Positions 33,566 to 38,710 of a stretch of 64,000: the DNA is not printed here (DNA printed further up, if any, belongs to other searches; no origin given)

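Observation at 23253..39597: Orphan type VI secretion membrane-complex module paired with a giant transmembrane pseudokinase, with no contractile-machine genes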

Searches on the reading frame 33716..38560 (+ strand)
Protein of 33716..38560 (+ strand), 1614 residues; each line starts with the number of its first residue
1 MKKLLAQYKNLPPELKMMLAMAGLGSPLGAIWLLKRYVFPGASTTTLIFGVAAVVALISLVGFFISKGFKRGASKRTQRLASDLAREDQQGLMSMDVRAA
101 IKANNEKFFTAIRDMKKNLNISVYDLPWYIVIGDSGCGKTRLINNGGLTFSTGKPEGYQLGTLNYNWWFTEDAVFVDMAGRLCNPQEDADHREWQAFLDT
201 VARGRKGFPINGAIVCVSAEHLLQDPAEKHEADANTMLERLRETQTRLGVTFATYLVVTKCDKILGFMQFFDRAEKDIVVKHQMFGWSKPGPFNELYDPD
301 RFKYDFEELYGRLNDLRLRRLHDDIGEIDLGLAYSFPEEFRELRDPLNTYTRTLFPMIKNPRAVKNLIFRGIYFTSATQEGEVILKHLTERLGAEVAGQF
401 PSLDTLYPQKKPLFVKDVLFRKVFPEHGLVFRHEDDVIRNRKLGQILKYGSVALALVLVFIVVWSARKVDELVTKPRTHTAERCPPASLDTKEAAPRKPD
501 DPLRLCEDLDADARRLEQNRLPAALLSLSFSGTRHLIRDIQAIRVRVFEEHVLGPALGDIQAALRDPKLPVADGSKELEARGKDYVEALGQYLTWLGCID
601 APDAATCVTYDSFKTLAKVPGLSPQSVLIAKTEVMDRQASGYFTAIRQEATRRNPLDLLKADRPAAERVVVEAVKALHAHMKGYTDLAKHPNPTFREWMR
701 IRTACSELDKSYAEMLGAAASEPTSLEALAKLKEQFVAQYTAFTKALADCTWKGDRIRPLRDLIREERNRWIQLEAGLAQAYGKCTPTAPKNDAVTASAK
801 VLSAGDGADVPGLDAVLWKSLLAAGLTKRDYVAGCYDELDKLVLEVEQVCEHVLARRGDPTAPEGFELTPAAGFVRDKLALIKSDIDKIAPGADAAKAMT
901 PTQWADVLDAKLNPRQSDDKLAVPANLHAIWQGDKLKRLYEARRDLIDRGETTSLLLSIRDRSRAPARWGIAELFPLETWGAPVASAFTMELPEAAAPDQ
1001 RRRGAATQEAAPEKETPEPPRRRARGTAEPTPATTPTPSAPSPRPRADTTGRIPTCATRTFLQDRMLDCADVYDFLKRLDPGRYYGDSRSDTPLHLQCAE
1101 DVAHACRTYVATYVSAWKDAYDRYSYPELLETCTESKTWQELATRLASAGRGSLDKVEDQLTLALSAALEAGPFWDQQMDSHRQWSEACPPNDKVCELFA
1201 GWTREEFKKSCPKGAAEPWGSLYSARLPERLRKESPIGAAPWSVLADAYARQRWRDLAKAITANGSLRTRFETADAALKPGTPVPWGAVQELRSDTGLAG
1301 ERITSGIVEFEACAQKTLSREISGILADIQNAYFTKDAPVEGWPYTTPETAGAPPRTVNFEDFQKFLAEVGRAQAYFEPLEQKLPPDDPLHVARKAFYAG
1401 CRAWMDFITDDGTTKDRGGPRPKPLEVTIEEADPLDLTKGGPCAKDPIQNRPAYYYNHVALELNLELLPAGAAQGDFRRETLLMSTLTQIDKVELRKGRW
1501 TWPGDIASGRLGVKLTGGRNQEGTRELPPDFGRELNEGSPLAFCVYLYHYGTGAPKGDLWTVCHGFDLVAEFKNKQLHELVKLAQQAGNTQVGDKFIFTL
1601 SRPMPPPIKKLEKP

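Call 3: search_protein_families(library=pfam, proteins=[window:33716-38560:+], max_evalue=0.01)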
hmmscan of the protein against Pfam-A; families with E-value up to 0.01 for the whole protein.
window:33716-38560:+ (1614 aa): 1 family
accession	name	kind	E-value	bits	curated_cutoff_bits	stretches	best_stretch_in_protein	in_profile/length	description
PF14331.11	IcmF-related_N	-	3.2e-53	181.2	25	1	188-443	2-251/259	IcmF-related N-terminal domain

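Call 4: search_protein_families(library=ncbifam, proteins=[window:33716-38560:+], max_evalue=0.01)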
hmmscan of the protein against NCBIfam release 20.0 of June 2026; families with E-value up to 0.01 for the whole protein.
window:33716-38560:+ (1614 aa): 2 families
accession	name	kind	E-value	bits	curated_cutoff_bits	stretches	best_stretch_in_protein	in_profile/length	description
TIGR03348.1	VI_IcmF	equivalog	2.5e-80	270.8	388.15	1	54-510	38-492/1168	type VI secretion system membrane subunit TssM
NF038226.1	IcmF_IVB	equivalog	1.5e-13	49.6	1000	1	110-395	10-274/973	type IVB secretion system protein IcmF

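Call 10: find_homologous_proteins(query=window:33716-38557:+, max_evalue=0.00001)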
Query window:33716-38557:+ (1614 aa): 381 proteins with E <= 0.00001 among 8000 candidates; the best 120 are listed.
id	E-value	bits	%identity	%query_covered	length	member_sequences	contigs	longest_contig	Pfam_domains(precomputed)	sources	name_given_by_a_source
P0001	0.0e+0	3753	100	100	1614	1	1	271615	PF14331.12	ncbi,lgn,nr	ncbi:MAG: hypothetical protein HY763_05850 [Planctomycetes bacterium]|nr:hypothetical protein [Planc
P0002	0.0e+0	1532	48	100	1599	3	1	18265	PF14331.12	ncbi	-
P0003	0.0e+0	1359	44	100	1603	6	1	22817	PF14331.12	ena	-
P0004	0.0e+0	1325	42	100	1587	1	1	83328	PF14331.12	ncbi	-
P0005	0.0e+0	1322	44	100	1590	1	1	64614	PF14331.12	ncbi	-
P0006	0.0e+0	1317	43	100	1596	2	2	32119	PF14331.12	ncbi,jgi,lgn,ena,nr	ncbi:MAG TPA: type VI secretion protein IcmF/TssM N-terminal domain-containing protein [Phycisphaera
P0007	0.0e+0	1303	44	100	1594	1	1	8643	PF14331.12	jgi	-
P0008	0.0e+0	1296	43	100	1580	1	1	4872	PF14331.12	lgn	-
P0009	0.0e+0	1290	42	100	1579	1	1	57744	PF14331.12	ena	-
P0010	0.0e+0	1286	42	100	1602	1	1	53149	PF14331.12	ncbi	-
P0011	0.0e+0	1282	43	100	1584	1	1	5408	PF14331.12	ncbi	-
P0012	0.0e+0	1267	43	100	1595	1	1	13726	PF14331.12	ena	-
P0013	0.0e+0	1267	42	100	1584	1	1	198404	PF14331.12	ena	-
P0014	0.0e+0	1266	43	100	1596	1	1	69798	PF14331.12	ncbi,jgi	-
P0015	0.0e+0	1259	42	99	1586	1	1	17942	PF14331.12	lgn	-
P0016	0.0e+0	1234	42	99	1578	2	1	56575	PF14331.12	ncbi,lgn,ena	-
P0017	0.0e+0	1227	48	60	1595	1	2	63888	PF14331.12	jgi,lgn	jgi:hypothetical protein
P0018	0.0e+0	1213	41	100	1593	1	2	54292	PF14331.12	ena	-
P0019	0.0e+0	1211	42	100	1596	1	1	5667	PF14331.12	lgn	-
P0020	0.0e+0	1211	41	100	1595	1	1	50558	PF14331.12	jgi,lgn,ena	-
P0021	0.0e+0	1210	41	99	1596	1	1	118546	PF14331.12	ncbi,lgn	-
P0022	0.0e+0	1208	41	100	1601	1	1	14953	PF14331.12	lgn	-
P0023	0.0e+0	1207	40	100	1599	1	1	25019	PF14331.12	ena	-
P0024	0.0e+0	1206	40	100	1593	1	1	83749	PF14331.12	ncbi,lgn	-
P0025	0.0e+0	1203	41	100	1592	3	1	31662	PF14331.12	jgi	-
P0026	0.0e+0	1203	41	100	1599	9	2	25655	PF14331.12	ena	-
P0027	0.0e+0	1198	41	99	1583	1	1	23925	PF14331.12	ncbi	-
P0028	0.0e+0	1196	41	100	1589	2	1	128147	PF14331.12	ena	-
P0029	0.0e+0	1196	43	100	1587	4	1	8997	PF14331.12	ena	-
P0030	0.0e+0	1193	41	100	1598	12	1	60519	PF14331.12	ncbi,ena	-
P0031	0.0e+0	1191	40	100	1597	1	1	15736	PF14331.12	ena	-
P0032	0.0e+0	1189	41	100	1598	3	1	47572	PF14331.12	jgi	-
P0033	0.0e+0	1186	41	100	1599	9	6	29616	PF14331.12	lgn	-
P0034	0.0e+0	1186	41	100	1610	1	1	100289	PF14331.12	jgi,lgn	jgi:hypothetical protein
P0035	0.0e+0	1185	41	100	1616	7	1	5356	PF14331.12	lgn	-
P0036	0.0e+0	1181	41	100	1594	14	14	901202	PF14331.12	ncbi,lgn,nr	ncbi:MAG: hypothetical protein KA383_02940 [Phycisphaerae bacterium]|nr:hypothetical protein [Phycis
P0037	0.0e+0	1174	42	100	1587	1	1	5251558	PF14331.12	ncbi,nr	ncbi:MAG: hypothetical protein JSU86_20270 [Phycisphaerales bacterium]|nr:MAG: hypothetical protein 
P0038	0.0e+0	1174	41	100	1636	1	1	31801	PF14331.12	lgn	-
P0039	0.0e+0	1172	42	100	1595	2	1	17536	PF14331.12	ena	-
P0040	0.0e+0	1172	42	100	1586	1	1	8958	PF14331.12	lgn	-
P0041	0.0e+0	1168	47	61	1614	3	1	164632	PF14331.12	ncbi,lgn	-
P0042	0.0e+0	1162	41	99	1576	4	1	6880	PF14331.12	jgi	jgi:hypothetical protein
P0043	0.0e+0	1162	42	100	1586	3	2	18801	PF14331.12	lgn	-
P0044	0.0e+0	1160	41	100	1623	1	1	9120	PF14331.12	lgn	-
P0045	0.0e+0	1155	40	100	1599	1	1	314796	PF14331.12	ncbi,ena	-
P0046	0.0e+0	1153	39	100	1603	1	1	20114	PF14331.12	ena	-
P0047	0.0e+0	1152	40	100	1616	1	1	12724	PF14331.12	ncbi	-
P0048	0.0e+0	1152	41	100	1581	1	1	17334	PF14331.12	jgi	jgi:hypothetical protein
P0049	0.0e+0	1149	40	100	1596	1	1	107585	PF14331.12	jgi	jgi:hypothetical protein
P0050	0.0e+0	1141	41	100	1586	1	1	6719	PF14331.12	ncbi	ncbi:MAG: type VI secretion protein IcmF/TssM N-terminal domain-containing protein [Phycisphaerae ba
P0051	0.0e+0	1138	40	100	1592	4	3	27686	PF14331.12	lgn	-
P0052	0.0e+0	1133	39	100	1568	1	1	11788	PF14331.12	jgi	-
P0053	0.0e+0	1127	41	100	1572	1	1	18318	PF14331.12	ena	-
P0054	0.0e+0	1123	40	100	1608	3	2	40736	PF14331.12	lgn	-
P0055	0.0e+0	1122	40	100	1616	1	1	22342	PF14331.12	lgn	-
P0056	0.0e+0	1118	40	99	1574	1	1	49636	PF14331.12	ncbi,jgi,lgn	-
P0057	0.0e+0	1118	40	100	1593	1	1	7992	PF14331.12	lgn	-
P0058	0.0e+0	1112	41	100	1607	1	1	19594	PF14331.12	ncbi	-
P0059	0.0e+0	1111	40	100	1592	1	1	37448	PF14331.12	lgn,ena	-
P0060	0.0e+0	1105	39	100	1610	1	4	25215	PF14331.12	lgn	-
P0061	0.0e+0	1102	39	100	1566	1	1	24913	PF14331.12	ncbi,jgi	ncbi:MAG: type VI secretion protein IcmF/TssM N-terminal domain-containing protein [Planctomycetota 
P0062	0.0e+0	1096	40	100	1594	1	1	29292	PF14331.12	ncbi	-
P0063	0.0e+0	1096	39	100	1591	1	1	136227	PF14331.12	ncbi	-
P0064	0.0e+0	1090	39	99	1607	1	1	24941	PF14331.12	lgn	-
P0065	0.0e+0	1090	38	100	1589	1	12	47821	PF14331.12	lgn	-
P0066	0.0e+0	1082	40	99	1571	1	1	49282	PF14331.12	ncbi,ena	-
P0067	0.0e+0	1074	39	100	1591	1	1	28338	PF14331.12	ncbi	-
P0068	0.0e+0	1073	39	100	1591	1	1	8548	PF14331.12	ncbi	-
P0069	0.0e+0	1073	39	100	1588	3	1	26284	PF14331.12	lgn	-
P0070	0.0e+0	1065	39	100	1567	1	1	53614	PF14331.12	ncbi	-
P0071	0.0e+0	1058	40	100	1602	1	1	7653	PF14331.12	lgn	-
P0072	0.0e+0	1049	38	100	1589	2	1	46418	PF14331.12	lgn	-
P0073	0.0e+0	1045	38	100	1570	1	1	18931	PF14331.12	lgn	-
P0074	0.0e+0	1023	54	56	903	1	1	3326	PF14331.12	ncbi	ncbi:MAG: type VI secretion protein IcmF/TssM N-terminal domain-containing protein, partial [Plancto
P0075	0.0e+0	1021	37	100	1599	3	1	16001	PF14331.12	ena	-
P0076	0.0e+0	1015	39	100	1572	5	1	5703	PF14331.12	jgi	jgi:hypothetical protein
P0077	2.9e-298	1011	38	100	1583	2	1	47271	PF14331.12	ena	-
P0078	4.4e-298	1011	39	100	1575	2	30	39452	PF14331.12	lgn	-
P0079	4.7e-297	1007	38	100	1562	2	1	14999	PF14331.12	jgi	jgi:hypothetical protein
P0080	5.6e-296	1004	37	100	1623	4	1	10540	PF14331.12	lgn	-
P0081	1.0e-293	996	38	100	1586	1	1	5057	PF14331.12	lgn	-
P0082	4.6e-293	994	37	100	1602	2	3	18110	PF14331.12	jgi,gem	-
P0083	4.2e-288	978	36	100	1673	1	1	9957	PF14331.12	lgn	-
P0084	1.4e-287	976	37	100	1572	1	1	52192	PF14331.12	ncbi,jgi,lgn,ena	-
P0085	1.6e-286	972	38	100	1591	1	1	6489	PF14331.12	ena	-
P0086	1.6e-285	969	37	100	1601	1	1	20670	PF14331.12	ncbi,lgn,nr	ncbi:MAG: hypothetical protein JXQ75_02140 [Phycisphaerae bacterium]|nr:hypothetical protein [Phycis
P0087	2.0e-285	969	37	100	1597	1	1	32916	PF14331.12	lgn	-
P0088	5.3e-284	964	37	100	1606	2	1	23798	PF14331.12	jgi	-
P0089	1.2e-281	956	38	100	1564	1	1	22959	PF14331.12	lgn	-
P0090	1.0e-277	943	37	100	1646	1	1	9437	PF14331.12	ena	-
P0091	3.5e-276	938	46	64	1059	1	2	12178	PF14331.12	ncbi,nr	ncbi:MAG: hypothetical protein KAY37_04330, partial [Phycisphaerae bacterium]|nr:hypothetical protei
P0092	4.1e-275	934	48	62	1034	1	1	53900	PF14331.12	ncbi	ncbi:MAG: hypothetical protein C4547_13950, partial [Phycisphaerales bacterium]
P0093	2.0e-273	929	35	100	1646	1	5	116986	PF14331.12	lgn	-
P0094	1.3e-271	923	36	100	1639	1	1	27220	PF14331.12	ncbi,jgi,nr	ncbi:MAG TPA: type VI secretion protein IcmF/TssM N-terminal domain-containing protein [Phycisphaera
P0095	1.7e-270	919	36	100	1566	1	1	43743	PF14331.12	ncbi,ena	-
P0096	7.4e-267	907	35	100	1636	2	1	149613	PF14331.12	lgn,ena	-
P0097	1.8e-266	906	36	100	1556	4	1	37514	PF14331.12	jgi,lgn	-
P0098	2.2e-266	906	36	100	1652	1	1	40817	PF14331.12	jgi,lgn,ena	-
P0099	7.8e-265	900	36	100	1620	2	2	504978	PF14331.12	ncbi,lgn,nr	ncbi:MAG: hypothetical protein KF841_06040 [Phycisphaerae bacterium]|nr:hypothetical protein [Phycis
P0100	4.6e-260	885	36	100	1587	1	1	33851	PF14331.12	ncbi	-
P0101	1.4e-252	860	35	100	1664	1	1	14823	PF14331.12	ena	-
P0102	1.7e-244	833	35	100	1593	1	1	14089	PF14331.12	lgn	-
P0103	2.2e-242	826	35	100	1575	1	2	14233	PF14331.12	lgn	-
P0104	1.2e-240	820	36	97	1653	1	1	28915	PF14331.12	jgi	-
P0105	4.4e-232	792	34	99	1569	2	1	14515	PF14331.12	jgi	jgi:hypothetical protein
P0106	1.9e-225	770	34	100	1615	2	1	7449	PF14331.12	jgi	jgi:hypothetical protein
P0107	1.8e-212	727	32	100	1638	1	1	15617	PF14331.12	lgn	-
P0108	1.8e-209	717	43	49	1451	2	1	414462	PF14331.12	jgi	jgi:hypothetical protein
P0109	6.0e-203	695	33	87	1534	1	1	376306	PF14331.12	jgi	-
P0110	4.2e-198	679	33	87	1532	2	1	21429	PF14331.12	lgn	-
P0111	3.6e-197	676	39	60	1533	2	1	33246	PF14331.12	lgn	-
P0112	8.6e-189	648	38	60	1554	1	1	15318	PF14331.12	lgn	-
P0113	1.3e-176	608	36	59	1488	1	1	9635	PF14331.12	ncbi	-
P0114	1.3e-165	572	34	70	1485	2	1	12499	PF14331.12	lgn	-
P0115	1.6e-146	508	33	71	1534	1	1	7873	PF14331.12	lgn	-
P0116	1.7e-146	508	44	39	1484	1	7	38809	PF14331.12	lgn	-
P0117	2.1e-144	501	43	38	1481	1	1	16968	PF14331.12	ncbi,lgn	ncbi:MAG: type VI secretion protein IcmF/TssM N-terminal domain-containing protein [Phycisphaerae ba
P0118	1.5e-132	462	41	38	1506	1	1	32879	PF14331.12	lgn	-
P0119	6.3e-114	400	33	54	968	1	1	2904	PF14331.12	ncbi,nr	ncbi:MAG: hypothetical protein IIB38_10390, partial [Candidatus Hydrogenedentes bacterium]|nr:hypoth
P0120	7.6e-113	397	32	49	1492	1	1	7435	PF14331.12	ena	-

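Call 12: find_encoding_contigs(protein=P0037, flank=10000, max_places=2)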
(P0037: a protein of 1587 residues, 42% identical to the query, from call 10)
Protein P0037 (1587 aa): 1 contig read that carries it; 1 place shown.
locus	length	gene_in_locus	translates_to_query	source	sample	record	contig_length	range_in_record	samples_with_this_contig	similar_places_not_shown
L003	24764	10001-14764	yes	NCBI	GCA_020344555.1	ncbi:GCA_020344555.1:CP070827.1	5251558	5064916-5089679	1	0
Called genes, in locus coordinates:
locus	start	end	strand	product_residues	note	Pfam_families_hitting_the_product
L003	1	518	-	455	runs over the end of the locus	PF02465:FliD_N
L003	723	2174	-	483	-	PF00669:Flagellin_N, PF07196:Flagellin_IN (weak), PF00700:Flagellin_C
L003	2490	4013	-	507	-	PF00669:Flagellin_N, PF00700:Flagellin_C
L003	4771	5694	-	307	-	PF08668:HDOD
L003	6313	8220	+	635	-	PF13667:ThiC-associated, PF01964:ThiC_Rad_SAM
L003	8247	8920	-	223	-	-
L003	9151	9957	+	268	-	PF09850:DotU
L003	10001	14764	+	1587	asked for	PF14331:IcmF-related_N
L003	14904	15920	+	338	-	PF09867:TagF_N (weak)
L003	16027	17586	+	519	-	PF06812:ImpA_N, PF16989:T6SS_VasJ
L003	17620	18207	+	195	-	PF05591:T6SS_VipA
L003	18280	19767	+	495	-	PF05943:VipB, PF18945:VipB_2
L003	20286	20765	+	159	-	PF05638:T6SS_HCP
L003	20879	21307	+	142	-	PF04965:GPW_gp25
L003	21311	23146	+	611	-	PF05947:T6SS_TssF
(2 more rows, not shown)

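Call 13: find_encoding_contigs(protein=P0099, flank=10000, max_places=2)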
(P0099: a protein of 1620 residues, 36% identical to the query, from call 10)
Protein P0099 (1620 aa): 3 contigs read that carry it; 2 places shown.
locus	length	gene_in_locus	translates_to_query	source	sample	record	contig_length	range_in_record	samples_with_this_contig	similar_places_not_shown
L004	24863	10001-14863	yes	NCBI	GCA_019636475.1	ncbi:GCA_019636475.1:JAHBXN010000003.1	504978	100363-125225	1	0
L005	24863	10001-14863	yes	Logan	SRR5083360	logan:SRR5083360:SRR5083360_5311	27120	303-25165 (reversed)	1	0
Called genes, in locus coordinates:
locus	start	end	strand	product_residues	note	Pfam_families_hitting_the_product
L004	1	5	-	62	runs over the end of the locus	-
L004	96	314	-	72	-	-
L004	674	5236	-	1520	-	-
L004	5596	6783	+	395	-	-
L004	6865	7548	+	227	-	-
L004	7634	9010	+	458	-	PF05936:T6SS_VasE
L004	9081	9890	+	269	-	PF09850:DotU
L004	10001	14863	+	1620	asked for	PF14331:IcmF-related_N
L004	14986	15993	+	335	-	-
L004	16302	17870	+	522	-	PF06812:ImpA_N, PF16989:T6SS_VasJ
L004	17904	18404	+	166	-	PF05591:T6SS_VipA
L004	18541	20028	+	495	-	PF05943:VipB, PF18945:VipB_2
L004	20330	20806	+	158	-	PF05638:T6SS_HCP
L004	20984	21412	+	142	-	PF04965:GPW_gp25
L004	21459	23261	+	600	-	PF05947:T6SS_TssF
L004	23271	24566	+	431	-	PF06996:T6SS_TssG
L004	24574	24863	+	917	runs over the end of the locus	PF02861:Clp_N, PF00004:AAA, PF13191:AAA_16 (weak), PF23569:NBD_SMAX1, PF17871:AAA_lid_9, PF07724:AAA_2, PF07728:AAA_5, PF10431:ClpB_D2-small, +3 more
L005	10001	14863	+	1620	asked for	PF14331:IcmF-related_N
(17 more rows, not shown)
